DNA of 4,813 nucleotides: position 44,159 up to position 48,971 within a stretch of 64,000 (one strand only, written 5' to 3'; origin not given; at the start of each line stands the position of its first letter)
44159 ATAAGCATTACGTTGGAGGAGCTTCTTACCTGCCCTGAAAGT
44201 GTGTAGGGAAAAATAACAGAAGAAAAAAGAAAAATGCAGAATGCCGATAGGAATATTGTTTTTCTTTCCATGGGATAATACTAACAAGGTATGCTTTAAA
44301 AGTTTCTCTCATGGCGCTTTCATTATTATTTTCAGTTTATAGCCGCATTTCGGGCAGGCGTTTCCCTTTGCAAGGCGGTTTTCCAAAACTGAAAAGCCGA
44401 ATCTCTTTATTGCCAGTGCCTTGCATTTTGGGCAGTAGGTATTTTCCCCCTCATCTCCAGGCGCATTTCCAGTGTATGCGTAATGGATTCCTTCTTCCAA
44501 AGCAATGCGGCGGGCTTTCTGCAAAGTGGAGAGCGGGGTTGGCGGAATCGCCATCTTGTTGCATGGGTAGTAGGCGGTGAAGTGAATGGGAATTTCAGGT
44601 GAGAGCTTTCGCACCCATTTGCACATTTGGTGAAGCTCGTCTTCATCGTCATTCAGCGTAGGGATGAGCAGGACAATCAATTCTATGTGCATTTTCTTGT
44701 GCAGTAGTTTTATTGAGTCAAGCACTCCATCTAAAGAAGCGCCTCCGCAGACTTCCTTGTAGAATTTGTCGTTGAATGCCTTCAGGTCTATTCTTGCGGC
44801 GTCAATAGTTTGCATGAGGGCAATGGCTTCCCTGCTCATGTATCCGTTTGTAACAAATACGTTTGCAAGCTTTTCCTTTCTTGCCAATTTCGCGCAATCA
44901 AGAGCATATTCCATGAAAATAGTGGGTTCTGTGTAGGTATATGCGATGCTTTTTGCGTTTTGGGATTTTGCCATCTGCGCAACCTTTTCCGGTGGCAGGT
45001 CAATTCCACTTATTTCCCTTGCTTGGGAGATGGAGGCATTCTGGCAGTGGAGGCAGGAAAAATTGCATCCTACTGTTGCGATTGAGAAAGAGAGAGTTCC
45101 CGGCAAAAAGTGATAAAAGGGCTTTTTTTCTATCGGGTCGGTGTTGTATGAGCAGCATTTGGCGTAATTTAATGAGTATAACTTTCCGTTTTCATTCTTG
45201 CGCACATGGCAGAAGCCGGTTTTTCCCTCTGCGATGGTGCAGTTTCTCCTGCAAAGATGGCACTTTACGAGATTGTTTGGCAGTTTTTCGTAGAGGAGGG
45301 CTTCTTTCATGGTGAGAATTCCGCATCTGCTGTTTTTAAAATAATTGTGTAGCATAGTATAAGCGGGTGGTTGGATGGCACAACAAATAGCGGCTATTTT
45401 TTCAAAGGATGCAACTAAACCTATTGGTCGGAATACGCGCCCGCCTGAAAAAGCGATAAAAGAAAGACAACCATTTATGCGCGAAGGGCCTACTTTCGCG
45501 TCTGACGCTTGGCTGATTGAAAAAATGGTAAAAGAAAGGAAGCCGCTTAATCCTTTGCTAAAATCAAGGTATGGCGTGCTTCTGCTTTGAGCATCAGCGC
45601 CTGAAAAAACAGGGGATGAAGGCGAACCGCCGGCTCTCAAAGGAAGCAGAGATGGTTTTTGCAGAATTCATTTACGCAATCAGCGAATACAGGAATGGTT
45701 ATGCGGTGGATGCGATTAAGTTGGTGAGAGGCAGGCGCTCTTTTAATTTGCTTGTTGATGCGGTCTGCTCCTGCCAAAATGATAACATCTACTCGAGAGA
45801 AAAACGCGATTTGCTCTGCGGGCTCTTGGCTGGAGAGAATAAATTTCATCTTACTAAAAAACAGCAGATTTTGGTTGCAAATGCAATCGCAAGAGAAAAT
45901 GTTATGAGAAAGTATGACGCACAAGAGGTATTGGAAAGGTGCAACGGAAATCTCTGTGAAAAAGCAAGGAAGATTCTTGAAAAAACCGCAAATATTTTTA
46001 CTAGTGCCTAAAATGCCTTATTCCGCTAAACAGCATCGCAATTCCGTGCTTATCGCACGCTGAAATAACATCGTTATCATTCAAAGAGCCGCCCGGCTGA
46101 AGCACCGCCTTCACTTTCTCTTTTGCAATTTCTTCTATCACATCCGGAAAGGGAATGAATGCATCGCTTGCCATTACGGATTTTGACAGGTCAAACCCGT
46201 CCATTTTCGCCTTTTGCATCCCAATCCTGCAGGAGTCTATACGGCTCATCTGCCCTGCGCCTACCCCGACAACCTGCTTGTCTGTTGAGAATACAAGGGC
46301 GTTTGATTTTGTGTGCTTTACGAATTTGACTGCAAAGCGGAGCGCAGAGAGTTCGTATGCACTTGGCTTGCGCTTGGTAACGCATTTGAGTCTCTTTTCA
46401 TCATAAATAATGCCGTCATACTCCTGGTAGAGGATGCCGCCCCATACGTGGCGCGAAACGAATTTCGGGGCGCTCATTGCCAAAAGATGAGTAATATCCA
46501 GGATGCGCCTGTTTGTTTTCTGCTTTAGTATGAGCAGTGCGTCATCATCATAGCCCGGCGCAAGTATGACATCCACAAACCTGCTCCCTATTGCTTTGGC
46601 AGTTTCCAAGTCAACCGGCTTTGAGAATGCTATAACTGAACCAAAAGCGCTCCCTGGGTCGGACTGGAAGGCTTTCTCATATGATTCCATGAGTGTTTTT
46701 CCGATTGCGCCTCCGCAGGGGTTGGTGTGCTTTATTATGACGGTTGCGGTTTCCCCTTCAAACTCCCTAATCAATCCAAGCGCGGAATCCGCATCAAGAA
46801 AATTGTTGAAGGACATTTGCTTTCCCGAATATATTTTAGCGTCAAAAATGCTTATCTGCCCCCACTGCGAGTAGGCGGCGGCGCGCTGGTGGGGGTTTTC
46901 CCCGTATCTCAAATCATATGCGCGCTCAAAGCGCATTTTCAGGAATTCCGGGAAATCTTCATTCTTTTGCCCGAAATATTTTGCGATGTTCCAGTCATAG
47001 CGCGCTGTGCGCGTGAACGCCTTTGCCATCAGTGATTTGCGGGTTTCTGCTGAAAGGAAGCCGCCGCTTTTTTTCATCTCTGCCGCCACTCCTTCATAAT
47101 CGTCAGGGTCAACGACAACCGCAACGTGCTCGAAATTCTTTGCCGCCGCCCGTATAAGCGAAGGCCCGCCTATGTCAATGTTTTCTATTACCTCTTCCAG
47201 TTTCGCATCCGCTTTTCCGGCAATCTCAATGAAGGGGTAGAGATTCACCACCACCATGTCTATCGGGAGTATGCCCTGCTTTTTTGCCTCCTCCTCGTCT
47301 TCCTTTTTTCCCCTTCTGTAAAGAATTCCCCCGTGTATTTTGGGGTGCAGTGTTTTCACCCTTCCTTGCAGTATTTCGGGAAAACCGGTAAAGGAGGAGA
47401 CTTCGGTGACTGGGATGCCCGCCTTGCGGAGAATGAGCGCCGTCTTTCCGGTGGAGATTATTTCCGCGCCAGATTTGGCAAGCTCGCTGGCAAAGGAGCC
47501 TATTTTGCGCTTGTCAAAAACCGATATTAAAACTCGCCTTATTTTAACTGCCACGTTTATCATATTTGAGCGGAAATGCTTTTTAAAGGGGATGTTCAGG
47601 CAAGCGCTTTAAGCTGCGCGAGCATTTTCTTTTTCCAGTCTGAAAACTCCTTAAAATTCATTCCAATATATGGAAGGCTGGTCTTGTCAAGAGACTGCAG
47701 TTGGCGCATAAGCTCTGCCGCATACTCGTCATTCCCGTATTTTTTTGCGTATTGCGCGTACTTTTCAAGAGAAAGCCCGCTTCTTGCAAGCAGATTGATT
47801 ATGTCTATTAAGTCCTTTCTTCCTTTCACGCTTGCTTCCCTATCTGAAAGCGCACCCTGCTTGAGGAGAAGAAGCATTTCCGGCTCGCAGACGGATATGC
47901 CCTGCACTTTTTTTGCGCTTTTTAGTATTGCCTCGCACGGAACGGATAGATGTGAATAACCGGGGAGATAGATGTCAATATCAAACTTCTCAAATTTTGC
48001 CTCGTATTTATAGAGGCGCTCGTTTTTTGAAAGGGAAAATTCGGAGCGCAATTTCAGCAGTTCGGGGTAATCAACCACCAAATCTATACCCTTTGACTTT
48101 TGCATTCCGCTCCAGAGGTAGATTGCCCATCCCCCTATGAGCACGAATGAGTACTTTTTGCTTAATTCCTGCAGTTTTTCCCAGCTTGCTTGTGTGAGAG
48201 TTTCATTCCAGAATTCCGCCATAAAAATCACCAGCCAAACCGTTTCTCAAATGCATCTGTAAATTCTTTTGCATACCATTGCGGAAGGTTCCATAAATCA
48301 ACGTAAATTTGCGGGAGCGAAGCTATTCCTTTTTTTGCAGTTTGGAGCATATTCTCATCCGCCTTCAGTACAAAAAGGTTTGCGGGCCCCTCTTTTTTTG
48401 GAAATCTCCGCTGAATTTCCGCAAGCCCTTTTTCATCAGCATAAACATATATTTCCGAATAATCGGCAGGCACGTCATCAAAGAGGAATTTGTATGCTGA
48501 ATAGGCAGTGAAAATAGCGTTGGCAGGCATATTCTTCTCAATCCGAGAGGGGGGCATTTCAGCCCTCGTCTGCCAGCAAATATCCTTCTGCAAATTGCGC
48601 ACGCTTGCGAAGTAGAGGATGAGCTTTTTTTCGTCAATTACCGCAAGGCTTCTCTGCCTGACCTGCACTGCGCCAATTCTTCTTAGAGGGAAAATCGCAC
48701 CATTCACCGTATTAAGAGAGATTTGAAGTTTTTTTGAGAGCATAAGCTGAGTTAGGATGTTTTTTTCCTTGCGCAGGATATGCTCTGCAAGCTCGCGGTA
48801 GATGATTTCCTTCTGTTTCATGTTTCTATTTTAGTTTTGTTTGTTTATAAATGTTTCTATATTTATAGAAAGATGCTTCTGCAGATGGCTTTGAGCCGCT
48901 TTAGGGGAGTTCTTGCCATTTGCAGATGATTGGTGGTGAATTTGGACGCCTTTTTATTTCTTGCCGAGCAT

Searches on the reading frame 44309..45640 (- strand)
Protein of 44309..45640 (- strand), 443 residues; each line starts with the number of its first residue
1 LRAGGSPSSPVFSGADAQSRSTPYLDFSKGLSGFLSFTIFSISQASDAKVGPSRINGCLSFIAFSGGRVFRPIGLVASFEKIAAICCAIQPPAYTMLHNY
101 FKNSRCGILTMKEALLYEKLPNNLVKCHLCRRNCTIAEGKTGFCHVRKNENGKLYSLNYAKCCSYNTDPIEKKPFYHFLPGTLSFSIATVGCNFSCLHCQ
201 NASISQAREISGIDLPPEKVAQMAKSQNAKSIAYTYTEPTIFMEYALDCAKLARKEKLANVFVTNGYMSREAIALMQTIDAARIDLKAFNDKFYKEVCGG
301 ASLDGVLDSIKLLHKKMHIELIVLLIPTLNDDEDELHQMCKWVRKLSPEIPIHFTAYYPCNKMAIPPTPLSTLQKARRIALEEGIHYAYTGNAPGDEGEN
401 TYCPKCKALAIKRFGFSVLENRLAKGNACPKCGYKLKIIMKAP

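Call 51: search_protein_families(library=pfam, proteins=[window:44309-45640:-])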
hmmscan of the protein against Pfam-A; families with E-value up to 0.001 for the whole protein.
window:44309-45640:- (443 aa): 1 family
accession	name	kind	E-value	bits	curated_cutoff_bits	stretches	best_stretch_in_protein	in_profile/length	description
PF04055.27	Radical_SAM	-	1e-20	75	29.5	1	188-338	3-164/166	Radical SAM superfamily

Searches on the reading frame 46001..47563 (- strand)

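Call 51: search_protein_families(library=pfam, proteins=[window:46001-47563:-])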
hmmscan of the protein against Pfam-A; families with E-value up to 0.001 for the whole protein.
window:46001-47563:- (520 aa): 2 families
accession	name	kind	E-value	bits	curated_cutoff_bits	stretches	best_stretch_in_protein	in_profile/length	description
PF01808.24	AICARFT_IMPCHas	-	1.6e-112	376.4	25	1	140-451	1-311/311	AICARFT/IMPCHase bienzyme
PF02142.27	MGS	-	5.2e-17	62.2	24.1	1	23-134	4-93/94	MGS-like domain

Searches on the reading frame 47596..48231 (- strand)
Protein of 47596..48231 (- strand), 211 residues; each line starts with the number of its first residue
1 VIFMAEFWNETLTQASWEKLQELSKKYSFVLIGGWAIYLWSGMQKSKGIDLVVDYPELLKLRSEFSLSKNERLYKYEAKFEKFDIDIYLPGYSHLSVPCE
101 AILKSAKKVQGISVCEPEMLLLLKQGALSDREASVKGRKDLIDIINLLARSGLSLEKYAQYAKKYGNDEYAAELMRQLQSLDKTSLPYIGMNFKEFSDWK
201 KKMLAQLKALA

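Call 51: search_protein_families(library=pfam, proteins=[window:47596-48231:-])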
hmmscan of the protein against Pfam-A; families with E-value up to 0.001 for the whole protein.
window:47596-48231:- (211 aa): 0 families

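Call 86: search_protein_families(library=pfam, proteins=[window:47596-48231:-], max_evalue=0.1)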
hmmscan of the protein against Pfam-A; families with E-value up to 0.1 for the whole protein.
window:47596-48231:- (211 aa): 2 families
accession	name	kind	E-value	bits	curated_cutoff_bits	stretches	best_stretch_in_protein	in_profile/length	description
PF19502.5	DUF6036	-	0.0061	16.8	23.6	1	18-68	11-62/164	Nucleotidyltransferase of unknown function (DUF6036)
PF09569.16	RE_ScaI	-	0.01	16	25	1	131-202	82-150/192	ScaI restriction endonuclease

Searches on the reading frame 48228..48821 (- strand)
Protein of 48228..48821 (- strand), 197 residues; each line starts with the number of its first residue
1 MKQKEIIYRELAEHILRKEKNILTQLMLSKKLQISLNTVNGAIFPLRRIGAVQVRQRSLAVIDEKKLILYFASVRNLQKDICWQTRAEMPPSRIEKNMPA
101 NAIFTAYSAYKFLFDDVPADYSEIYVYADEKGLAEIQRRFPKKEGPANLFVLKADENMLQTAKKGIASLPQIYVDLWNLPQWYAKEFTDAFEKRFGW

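Call 51: search_protein_families(library=pfam, proteins=[window:48228-48821:-])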
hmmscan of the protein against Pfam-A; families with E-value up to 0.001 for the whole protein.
window:48228-48821:- (197 aa): 0 families

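Call 86: search_protein_families(library=pfam, proteins=[window:48228-48821:-], max_evalue=0.1)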
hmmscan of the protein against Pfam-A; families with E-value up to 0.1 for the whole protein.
window:48228-48821:- (197 aa): 1 family
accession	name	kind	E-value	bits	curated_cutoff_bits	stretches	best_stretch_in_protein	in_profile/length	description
PF00392.27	GntR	-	0.0024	17.9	27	1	5-58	3-60/64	Bacterial regulatory proteins, gntR family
